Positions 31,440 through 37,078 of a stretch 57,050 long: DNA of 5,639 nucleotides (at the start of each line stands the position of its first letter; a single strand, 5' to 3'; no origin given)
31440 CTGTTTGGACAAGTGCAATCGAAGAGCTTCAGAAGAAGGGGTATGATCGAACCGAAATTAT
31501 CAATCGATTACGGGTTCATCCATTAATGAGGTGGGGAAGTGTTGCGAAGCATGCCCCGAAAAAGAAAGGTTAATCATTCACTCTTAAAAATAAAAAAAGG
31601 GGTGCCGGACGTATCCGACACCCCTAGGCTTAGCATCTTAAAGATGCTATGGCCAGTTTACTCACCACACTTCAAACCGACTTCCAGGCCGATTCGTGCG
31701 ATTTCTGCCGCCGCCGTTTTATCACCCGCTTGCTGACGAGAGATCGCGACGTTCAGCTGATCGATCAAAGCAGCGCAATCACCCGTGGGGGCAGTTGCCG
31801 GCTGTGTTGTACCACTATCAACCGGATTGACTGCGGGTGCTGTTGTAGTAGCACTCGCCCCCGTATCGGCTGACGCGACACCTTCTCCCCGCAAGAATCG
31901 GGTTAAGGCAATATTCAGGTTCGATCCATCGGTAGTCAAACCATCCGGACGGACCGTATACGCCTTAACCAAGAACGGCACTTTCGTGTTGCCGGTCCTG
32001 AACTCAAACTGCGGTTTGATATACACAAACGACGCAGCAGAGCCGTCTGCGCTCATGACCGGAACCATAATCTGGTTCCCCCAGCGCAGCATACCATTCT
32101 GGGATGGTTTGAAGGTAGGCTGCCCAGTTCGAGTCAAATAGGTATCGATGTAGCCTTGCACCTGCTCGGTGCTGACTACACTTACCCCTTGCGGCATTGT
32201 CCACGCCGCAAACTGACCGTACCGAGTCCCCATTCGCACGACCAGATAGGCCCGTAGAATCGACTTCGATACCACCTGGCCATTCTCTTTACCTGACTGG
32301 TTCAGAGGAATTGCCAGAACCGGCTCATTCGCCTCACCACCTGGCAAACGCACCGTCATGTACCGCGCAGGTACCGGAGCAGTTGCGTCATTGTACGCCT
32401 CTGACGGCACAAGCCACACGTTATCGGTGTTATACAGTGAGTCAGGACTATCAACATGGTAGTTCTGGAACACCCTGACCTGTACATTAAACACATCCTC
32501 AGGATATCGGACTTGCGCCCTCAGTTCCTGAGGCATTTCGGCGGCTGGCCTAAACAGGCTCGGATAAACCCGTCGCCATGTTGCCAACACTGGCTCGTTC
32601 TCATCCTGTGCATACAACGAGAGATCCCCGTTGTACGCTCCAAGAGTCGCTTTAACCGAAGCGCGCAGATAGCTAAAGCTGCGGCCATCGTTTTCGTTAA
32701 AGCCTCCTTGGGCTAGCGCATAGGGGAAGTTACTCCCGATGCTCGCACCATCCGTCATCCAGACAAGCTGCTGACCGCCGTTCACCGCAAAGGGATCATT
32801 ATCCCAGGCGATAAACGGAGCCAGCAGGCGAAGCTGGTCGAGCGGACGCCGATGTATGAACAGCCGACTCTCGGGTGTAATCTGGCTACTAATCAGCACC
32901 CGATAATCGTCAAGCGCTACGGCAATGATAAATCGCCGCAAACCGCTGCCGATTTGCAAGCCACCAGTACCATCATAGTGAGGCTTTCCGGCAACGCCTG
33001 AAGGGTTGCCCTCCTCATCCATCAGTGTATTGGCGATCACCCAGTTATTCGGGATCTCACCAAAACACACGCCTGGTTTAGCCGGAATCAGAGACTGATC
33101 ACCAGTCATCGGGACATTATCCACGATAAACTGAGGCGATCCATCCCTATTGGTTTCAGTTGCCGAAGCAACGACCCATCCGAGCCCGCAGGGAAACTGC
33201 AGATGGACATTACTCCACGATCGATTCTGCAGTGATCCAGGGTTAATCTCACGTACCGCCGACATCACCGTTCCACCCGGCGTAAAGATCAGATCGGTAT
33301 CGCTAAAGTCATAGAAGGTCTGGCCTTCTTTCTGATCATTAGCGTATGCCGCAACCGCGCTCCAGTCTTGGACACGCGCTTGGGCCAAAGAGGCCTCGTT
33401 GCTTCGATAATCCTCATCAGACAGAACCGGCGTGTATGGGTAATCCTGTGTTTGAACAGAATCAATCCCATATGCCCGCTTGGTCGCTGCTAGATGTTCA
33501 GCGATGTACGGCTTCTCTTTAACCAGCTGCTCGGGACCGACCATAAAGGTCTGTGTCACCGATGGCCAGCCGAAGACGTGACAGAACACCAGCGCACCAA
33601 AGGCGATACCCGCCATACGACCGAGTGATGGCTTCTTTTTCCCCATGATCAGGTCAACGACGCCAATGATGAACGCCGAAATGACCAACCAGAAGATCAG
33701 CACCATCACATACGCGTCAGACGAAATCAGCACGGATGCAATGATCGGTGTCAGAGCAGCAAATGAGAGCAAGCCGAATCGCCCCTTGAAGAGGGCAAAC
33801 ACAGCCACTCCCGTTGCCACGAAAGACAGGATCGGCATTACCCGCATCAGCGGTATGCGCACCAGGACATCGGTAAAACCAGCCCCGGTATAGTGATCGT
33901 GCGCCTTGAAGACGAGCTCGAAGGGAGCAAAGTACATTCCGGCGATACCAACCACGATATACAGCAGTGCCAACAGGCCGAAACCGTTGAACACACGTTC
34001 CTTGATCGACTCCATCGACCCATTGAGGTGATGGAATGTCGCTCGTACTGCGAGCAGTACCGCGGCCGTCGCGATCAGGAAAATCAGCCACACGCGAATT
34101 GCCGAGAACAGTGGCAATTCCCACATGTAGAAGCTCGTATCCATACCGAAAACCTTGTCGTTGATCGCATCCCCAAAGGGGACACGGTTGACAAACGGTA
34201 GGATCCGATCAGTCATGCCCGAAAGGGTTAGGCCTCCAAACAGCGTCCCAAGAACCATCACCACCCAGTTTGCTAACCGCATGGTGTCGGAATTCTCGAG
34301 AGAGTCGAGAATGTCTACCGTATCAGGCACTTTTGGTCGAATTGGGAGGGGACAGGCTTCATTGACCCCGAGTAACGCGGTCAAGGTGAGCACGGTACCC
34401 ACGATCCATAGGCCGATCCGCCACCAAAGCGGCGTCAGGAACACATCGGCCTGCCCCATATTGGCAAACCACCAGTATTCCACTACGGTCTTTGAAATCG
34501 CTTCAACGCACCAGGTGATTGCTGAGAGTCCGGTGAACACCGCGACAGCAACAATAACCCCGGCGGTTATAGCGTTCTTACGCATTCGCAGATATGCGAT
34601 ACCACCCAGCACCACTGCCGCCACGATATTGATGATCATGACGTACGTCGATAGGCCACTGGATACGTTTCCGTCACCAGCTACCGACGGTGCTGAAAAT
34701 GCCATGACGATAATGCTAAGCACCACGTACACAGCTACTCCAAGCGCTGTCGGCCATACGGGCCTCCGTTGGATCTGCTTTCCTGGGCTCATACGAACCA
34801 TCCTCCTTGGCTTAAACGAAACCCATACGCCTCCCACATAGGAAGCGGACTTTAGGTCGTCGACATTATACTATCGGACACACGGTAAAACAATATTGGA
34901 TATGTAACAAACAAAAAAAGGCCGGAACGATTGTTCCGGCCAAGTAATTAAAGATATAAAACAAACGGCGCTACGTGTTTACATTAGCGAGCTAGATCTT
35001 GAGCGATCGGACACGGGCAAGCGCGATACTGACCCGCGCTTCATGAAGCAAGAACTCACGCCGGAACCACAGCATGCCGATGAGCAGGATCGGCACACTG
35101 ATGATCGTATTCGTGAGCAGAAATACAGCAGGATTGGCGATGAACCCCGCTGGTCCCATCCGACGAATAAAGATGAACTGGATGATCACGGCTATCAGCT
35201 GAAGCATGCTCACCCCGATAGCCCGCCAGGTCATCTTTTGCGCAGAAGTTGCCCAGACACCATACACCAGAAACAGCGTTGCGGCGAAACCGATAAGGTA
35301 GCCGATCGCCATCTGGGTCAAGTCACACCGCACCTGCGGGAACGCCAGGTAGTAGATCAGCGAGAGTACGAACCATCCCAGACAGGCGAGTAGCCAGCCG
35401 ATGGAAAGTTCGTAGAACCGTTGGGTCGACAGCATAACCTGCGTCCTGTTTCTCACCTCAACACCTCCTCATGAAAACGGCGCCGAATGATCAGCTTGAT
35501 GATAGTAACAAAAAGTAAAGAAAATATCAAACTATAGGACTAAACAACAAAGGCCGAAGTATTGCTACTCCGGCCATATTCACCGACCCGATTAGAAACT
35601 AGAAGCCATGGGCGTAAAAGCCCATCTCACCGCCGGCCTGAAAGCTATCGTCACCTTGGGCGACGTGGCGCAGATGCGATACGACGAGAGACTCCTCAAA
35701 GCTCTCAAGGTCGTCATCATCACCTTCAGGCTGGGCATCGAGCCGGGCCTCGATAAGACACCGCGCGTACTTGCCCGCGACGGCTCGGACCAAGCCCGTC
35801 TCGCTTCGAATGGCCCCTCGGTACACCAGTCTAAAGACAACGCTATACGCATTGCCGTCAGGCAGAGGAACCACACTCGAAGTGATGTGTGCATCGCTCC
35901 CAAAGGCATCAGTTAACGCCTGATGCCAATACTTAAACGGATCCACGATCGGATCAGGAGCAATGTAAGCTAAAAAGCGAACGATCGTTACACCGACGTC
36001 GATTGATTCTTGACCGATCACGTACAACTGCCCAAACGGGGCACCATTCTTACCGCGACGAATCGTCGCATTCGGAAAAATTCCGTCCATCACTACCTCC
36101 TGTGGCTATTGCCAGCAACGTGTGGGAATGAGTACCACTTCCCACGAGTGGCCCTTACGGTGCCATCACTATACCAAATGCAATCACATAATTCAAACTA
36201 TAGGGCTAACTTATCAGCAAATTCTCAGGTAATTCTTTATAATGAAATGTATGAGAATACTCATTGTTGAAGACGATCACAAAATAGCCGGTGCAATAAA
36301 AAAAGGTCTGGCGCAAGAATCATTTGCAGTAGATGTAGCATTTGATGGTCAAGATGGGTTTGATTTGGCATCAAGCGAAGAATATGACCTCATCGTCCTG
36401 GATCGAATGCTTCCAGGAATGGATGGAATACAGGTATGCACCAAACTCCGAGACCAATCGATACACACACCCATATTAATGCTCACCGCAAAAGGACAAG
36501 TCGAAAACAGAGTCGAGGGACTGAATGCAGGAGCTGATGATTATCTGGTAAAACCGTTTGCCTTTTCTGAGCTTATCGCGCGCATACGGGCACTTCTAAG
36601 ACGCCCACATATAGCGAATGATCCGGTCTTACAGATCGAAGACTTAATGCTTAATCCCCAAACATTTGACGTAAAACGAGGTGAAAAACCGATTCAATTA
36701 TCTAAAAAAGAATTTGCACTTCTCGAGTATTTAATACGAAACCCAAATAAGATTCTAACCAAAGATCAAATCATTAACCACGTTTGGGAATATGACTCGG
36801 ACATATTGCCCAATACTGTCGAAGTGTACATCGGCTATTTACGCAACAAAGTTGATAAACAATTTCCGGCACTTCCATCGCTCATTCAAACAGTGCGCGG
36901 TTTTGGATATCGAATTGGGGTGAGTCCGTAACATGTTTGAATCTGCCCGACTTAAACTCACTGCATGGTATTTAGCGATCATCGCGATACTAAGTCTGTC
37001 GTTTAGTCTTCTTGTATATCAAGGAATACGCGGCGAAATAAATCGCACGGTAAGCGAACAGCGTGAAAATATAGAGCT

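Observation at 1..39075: Mosaic of short G+C-rich gene islands, each with a strong SD and a GC-hairpin terminator, in an AT-rich, largely SD-less genome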

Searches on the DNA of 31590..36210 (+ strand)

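Call 92: search_dna_similar(query=window:31590-36210:+, collection=plasmids, mode=distant, max_rows=10)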
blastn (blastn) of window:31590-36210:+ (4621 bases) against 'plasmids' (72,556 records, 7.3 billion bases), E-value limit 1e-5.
No match.

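Call 93: search_dna_similar(query=window:31590-36210:+, collection=phages, mode=distant, max_rows=10)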
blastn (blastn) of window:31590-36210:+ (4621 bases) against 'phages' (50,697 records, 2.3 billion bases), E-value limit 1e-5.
No match.

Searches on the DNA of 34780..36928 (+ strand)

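Call 87: search_rna_families(sources=[L084, L087, L089, L090, L096, L097, L102], threshold=gathering)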
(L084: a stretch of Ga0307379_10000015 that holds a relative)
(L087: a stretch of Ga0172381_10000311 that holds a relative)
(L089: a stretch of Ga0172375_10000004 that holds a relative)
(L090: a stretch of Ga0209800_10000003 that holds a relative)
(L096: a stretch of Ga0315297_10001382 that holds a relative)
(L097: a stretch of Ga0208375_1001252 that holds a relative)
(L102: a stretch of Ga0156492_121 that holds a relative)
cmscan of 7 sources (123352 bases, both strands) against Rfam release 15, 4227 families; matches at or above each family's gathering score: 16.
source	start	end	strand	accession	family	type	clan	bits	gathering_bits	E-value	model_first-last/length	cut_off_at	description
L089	14896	17717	+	RF02541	LSU_rRNA_bacteria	Gene; rRNA;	CL00112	2529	50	0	1-2925/2925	no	Bacterial large subunit ribosomal RNA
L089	17942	18058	+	RF00001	5S_rRNA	Gene; rRNA;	CL00113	97.9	38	8.1e-20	1-120/120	no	5S ribosomal RNA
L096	12811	12927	-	RF00001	5S_rRNA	Gene; rRNA;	CL00113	79.7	38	5.4e-15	1-120/120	no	5S ribosomal RNA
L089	3705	3777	+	RF00005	tRNA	Gene; tRNA;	CL00001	72.1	29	1.6e-13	1-71/71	no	tRNA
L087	8559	8632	-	RF00005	tRNA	Gene; tRNA;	CL00001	70.6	29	4.1e-13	1-71/71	no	tRNA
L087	9195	9267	-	RF00005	tRNA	Gene; tRNA;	CL00001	69.5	29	8.3e-13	1-71/71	no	tRNA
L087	4018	4089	+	RF00005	tRNA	Gene; tRNA;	CL00001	67.8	29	2.4e-12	1-71/71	no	tRNA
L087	12186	12256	+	RF00005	tRNA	Gene; tRNA;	CL00001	67.4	29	3.1e-12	1-71/71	no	tRNA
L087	4232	4304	+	RF00005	tRNA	Gene; tRNA;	CL00001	66.5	29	5.5e-12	1-71/71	no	tRNA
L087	13721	13792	+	RF00005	tRNA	Gene; tRNA;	CL00001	62.6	29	6.5e-11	1-71/71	no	tRNA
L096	12243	12313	-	RF00005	tRNA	Gene; tRNA;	CL00001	61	29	1.9e-10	1-71/71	no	tRNA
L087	9026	9097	-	RF00005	tRNA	Gene; tRNA;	CL00001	58.5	29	8.9e-10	1-71/71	no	tRNA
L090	14912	14982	+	RF00005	tRNA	Gene; tRNA;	CL00001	58.3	29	1e-09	1-71/71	no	tRNA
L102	17149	17220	-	RF00005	tRNA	Gene; tRNA;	CL00001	54.3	29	1.2e-08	1-71/71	no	tRNA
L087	20072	20204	+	RF00174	Cobalamin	Cis-reg; riboswitch;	CL00101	42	31.5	6.1e-07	1-189/189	no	Cobalamin riboswitch aptamer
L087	8742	8809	-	RF00005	tRNA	Gene; tRNA;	CL00001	32.1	29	0.016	1-71/71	no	tRNA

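Call 96: search_rna_families(source=window, start=34780, end=36250, threshold=evalue, max_evalue=1)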
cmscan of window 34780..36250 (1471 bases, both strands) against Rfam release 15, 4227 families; matches with E-value up to 1: 4.
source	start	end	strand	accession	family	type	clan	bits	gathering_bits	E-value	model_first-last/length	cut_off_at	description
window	34913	34980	-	RF02651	SorY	Gene; sRNA;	-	28.6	111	0.0021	1-83/83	no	Singlet oxygen resistance RNA Y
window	34914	35004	-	RF00111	SdsR_RyeB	Gene; sRNA;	CL00105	25.3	38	0.068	1-100/100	no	SdsR_RyeB RNA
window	34905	34970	-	RF00519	suhB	Gene; sRNA;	CL00108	24.9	41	0.015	1-77/77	no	Makes More Granules Regulator RNA (mmgR)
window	34913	34963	-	RF02278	Betaproteobacteria_toxic_sRNA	Gene; sRNA;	-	18.9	50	0.68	1-64/64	no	Betaproteobacteria toxic small RNA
